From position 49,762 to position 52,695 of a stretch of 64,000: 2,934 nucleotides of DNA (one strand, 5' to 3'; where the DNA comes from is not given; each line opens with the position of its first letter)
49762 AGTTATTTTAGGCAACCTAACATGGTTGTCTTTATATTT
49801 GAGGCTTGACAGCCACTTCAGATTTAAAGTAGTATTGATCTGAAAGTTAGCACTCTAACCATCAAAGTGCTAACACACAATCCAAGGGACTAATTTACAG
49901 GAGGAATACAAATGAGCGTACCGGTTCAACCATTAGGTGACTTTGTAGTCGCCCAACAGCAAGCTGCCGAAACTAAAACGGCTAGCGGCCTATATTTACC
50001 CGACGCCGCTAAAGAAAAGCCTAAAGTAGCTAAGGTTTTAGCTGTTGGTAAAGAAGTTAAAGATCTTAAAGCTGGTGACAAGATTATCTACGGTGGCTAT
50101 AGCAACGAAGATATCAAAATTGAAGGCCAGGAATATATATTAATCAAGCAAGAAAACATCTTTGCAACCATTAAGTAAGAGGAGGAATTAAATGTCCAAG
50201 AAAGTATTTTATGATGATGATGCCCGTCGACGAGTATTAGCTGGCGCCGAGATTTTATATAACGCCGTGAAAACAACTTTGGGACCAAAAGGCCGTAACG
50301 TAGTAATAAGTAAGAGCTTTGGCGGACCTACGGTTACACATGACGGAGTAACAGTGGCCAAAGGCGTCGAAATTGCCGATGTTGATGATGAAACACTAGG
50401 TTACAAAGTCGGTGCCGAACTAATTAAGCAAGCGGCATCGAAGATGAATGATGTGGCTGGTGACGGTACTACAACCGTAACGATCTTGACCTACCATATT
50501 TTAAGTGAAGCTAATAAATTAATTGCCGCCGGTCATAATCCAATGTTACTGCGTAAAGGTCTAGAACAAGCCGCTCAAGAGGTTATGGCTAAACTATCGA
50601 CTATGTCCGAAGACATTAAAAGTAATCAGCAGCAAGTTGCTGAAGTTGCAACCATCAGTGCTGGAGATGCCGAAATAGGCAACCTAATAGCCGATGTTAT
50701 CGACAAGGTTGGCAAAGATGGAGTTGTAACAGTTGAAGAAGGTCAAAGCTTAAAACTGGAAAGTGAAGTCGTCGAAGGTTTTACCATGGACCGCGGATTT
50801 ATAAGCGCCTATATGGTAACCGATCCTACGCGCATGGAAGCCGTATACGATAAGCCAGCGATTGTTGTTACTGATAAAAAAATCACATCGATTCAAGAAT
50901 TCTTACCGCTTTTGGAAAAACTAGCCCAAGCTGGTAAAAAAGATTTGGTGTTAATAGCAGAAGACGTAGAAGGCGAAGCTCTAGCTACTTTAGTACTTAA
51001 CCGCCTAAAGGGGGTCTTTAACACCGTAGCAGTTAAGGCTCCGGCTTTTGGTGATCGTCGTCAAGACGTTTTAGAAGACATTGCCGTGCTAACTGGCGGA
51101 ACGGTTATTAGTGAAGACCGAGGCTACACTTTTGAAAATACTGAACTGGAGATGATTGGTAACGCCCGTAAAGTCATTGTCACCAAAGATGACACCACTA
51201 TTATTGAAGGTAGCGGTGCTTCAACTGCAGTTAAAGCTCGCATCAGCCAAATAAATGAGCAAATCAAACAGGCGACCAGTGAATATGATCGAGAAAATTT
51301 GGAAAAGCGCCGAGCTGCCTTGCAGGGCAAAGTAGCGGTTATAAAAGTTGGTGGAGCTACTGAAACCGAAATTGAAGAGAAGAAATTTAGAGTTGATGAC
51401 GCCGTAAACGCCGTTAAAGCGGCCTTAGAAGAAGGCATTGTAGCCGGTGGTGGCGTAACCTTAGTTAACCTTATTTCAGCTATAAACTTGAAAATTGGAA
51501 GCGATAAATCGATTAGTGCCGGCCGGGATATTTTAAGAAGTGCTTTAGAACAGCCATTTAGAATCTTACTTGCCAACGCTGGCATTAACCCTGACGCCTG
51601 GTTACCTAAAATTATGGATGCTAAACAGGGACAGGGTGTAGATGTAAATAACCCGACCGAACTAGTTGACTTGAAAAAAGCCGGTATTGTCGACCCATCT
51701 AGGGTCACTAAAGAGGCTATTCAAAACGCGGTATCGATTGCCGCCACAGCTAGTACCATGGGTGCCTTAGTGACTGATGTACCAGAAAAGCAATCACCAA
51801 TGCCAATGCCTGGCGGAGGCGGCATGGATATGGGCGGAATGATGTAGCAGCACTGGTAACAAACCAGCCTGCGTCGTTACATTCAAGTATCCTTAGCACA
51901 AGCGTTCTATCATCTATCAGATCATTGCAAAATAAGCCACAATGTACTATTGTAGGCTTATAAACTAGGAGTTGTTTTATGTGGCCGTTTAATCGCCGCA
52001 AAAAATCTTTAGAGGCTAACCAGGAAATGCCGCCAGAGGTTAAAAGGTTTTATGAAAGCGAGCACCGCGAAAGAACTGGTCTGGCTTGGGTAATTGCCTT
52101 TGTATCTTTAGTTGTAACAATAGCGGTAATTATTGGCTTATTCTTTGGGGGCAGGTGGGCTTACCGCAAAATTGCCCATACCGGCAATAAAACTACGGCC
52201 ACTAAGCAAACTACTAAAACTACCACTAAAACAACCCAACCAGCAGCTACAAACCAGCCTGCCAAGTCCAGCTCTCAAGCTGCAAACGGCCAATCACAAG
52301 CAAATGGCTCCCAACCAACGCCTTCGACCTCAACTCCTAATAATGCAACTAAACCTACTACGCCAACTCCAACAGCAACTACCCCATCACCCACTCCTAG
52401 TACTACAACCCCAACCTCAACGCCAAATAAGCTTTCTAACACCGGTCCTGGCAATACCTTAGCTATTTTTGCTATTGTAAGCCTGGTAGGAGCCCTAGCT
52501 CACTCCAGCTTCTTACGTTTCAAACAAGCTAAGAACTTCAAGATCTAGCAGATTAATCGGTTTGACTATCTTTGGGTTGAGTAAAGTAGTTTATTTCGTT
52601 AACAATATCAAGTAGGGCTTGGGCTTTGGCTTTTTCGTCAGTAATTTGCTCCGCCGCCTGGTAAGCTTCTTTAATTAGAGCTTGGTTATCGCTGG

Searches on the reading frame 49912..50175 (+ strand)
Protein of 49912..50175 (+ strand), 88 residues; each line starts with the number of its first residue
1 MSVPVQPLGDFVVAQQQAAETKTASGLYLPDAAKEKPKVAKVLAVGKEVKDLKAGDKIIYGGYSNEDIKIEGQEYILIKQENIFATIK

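Call 13: find_related_loci(query=window:49912-50175:+, collection=genome_contigs, flank=6000)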
Query window:49912-50175:+ (88 aa) in genome_contigs; peptide patterns used: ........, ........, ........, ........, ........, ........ (x = any residue, [..] = any of these).
599 stretches matched a pattern (row limit reached: there are more); 66 encode a relative of the query (tblastn E <= 1e-3); 66 distinct loci.
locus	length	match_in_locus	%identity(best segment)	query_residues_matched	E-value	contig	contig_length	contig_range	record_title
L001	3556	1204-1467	77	1-88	3e-43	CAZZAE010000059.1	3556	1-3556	MAG TPA_asm: uncultured Candidatus Saccharibacteria bacterium isolate SRP200132_co1_552 genome assembly, contig: NODE_55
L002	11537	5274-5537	76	1-88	2e-43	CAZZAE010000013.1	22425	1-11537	MAG TPA_asm: uncultured Candidatus Saccharibacteria bacterium isolate SRP200132_co1_552 genome assembly, contig: NODE_39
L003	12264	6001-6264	75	1-88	4e-41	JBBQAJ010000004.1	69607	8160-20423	MAG: Candidatus Saccharimonadales bacterium isolate Co_metawrap_1474 Cmw_1474_k141_908061_length_69607_cov_16.7071, whol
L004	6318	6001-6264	68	1-88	1e-37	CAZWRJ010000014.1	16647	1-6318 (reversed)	MAG TPA_asm: uncultured Candidatus Saccharibacteria bacterium isolate SRP200132_co2_25 genome assembly, contig: NODE_282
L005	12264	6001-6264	68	1-88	7e-37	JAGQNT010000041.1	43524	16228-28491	MAG: Candidatus Saccharibacteria bacterium isolate HKST-UBA75 k127_667422, whole genome shotgun sequence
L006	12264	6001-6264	67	1-88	4e-36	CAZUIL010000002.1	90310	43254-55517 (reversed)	MAG TPA_asm: uncultured Candidatus Saccharibacteria bacterium isolate SRP144015_co1_52 genome assembly, contig: NODE_130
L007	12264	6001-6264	63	1-88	8e-35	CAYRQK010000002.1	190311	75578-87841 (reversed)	MAG TPA_asm: uncultured Candidatus Saccharibacteria bacterium isolate SRP193066_co1_229 genome assembly, contig: NODE_10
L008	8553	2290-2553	63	1-88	2e-33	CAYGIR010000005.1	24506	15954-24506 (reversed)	MAG TPA_asm: uncultured Candidatus Saccharibacteria bacterium isolate ERP113451_co1_98 genome assembly, contig: NODE_231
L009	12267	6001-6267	58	1-88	7e-32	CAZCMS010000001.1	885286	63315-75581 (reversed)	MAG TPA_asm: uncultured Candidatus Saccharibacteria bacterium isolate SRP193066_co1_124 genome assembly, contig: NODE_5_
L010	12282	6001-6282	45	3-87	2e-22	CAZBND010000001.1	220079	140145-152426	MAG TPA_asm: uncultured Planctomycetota bacterium isolate binchicken_co334_194 genome assembly, contig: NODE_29_length_2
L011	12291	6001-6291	42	1-88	1e-20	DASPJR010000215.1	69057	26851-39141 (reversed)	MAG TPA_asm: Planctomycetota bacterium isolate SMAG_U12015 k141_257043, whole genome shotgun sequence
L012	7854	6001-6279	42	5-88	4e-20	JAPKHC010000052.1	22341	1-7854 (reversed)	MAG: Planctomycetota bacterium isolate PDA_C_MAG.29 MAG.29_52, whole genome shotgun sequence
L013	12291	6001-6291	37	1-88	2e-19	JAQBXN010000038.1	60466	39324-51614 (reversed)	MAG: Planctomycetota bacterium isolate casp150-mb.279 NODE_1234_length_60466_cov_0.341147, whole genome shotgun sequence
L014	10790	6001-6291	39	1-88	3e-20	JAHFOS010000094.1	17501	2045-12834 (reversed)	MAG: bacterium isolate nzgw509 NODE_3834_length_17502_cov_3.858121, whole genome shotgun sequence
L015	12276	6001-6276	39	5-87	4e-19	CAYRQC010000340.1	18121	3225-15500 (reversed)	MAG TPA_asm: uncultured Phycisphaerales bacterium isolate binchicken_co203_625 genome assembly, contig: k141_4107669, wh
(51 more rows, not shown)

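Call 28: find_homologous_proteins(query=window:49912-50175:+, max_evalue=1e-20)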
Query window:49912-50175:+ (88 aa): 1926 proteins with E <= 1e-20 among 2070 candidates; the best 120 are listed.
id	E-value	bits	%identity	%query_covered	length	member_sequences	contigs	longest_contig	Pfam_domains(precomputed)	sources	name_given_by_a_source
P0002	3.1e-48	179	100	100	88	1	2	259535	PF00166.27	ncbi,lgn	-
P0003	1.0e-38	148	77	100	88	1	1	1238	PF00166.27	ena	-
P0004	1.0e-38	148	80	100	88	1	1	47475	PF00166.27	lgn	-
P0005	3.7e-38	147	77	100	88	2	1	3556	PF00166.27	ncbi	-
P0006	4.5e-38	146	77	100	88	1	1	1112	PF00166.27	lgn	-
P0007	7.1e-38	146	77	100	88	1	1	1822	PF00166.27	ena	-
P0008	8.3e-38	145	74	100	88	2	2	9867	PF00166.27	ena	-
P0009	1.8e-37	144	76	100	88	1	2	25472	PF00166.27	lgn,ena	-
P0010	2.1e-37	144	74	100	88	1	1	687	PF00166.27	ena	-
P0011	3.6e-37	143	75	100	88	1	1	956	PF00166.27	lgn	-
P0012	5.1e-37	143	76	100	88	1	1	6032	PF00166.27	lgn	-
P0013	5.4e-37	143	72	99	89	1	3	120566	PF00166.27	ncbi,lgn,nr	ncbi:MAG TPA: co-chaperone GroES [Patescibacteria group bacterium]|nr:co-chaperone GroES [Patescibac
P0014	7.7e-37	142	76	100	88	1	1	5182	PF00166.27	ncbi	-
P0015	8.3e-37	142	74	100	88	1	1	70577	PF00166.27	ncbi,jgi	-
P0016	1.6e-36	141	76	99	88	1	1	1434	PF00166.27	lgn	-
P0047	7.1e-35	136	76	100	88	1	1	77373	PF00166.27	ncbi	-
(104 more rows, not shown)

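Call 29: find_encoding_contigs(protein=P0004, flank=6000, max_places=2)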
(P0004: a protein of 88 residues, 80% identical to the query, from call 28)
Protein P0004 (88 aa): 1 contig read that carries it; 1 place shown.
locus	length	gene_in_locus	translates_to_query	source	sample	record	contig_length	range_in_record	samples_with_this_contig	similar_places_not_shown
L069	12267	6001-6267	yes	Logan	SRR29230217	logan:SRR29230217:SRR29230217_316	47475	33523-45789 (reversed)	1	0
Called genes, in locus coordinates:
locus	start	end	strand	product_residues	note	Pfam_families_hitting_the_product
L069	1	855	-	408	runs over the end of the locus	PF01869:BcrAD_BadFG (faint), PF00814:TsaD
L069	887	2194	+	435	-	PF08245:Mur_ligase_M, PF02875:Mur_ligase_C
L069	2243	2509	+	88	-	-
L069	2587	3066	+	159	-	-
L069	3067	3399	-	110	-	-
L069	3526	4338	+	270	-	-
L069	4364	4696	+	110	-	-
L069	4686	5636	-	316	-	PF00491:Arginase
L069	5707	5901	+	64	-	-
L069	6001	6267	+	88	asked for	PF00166:Cpn10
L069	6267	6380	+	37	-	-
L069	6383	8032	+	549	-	PF00118:Cpn60_TCP1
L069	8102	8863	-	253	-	-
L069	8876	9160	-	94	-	-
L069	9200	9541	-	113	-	-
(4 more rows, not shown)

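Call 30: find_encoding_contigs(protein=P0047, flank=6000, max_places=2)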
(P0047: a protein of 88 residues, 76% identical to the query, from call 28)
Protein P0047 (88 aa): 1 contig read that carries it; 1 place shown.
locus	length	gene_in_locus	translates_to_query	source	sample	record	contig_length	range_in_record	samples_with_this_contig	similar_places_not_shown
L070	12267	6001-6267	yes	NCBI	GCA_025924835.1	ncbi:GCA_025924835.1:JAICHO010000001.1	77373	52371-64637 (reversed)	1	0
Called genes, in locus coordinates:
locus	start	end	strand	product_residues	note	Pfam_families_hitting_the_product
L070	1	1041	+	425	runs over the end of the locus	PF08245:Mur_ligase_M, PF02875:Mur_ligase_C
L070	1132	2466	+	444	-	-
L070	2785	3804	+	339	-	-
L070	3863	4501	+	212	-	-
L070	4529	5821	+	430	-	-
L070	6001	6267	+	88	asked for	PF00166:Cpn10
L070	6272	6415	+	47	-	-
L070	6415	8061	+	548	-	PF00118:Cpn60_TCP1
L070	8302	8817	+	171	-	-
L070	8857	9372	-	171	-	-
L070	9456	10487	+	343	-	PF10432:bact-PGI_C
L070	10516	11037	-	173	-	PF01864:CarS-like, PF01148:CTP_transf_1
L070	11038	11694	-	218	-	PF13263:PHP_C (weak)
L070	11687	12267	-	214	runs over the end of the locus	PF01066:CDP-OH_P_transf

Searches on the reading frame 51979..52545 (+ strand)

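Call 55: search_protein_families(library=pfam, proteins=[window:51979-52545:+], max_evalue=0.01)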
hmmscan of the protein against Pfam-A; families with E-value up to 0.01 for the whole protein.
window:51979-52545:+ (189 aa): 2 families
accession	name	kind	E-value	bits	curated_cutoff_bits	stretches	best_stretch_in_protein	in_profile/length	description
PF22251.1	PFF1_TM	-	0.00055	20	32.3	1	32-135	94-203/300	Vacuolar membrane protease, transmembrane domain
PF05795.16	Plasmodium_Vir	-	0.0089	16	28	1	70-174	213-321/377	Plasmodium vivax Vir protein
